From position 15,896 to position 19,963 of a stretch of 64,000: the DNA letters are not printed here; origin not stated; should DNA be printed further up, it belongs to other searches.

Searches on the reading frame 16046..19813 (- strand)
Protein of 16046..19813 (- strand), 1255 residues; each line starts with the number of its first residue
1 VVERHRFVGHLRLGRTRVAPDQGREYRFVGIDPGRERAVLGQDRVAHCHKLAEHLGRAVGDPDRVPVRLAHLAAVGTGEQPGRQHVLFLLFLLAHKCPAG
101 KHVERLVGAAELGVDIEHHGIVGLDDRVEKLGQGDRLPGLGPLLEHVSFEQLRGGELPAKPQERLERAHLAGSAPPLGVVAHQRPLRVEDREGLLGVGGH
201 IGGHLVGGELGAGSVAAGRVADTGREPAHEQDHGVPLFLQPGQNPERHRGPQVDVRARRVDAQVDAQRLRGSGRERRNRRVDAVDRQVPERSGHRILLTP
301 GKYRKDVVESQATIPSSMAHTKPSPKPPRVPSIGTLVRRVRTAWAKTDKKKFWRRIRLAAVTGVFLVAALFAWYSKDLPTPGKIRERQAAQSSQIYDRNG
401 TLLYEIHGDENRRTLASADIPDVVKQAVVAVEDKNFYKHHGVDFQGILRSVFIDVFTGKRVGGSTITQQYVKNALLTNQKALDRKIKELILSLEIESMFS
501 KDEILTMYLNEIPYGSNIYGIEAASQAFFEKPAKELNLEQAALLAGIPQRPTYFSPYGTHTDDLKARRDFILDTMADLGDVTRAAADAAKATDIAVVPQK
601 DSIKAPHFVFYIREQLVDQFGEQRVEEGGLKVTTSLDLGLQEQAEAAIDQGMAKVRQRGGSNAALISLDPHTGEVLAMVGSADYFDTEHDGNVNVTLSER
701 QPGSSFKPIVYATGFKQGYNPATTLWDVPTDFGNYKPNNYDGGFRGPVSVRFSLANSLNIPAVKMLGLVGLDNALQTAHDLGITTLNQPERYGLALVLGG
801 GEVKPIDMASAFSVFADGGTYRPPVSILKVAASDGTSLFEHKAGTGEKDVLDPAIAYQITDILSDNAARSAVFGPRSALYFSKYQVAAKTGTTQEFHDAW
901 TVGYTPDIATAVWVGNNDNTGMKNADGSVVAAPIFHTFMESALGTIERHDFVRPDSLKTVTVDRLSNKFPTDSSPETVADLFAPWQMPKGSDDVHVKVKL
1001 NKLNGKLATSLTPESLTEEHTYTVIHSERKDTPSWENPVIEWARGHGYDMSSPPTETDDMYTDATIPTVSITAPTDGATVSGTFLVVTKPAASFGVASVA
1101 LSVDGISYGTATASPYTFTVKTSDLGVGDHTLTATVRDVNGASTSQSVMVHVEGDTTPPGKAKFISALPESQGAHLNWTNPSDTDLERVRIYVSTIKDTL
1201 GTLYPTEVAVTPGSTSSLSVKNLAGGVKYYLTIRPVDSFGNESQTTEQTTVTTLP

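Call 6: search_protein_families(library=pfam, proteins=[window:16046-19813:-], max_evalue=0.01)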
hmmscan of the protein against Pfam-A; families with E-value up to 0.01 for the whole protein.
window:16046-19813:- (1255 aa): 4 families
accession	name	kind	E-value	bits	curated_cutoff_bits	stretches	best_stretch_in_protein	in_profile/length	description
PF00912.28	Transgly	-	3.2e-62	209.5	27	1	400-575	2-177/178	Transglycosylase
PF00905.27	Transpeptidase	-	3.7e-27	95.7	22.1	1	667-940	5-299/299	Penicillin binding protein transpeptidase domain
PF17957.7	Big_7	-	3.5e-13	50.4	24.1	1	1067-1134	1-70/70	Bacterial Ig domain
PF00041.27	fn3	-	0.0047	17.6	25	0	1169-1250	12-82/84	Fibronectin type III domain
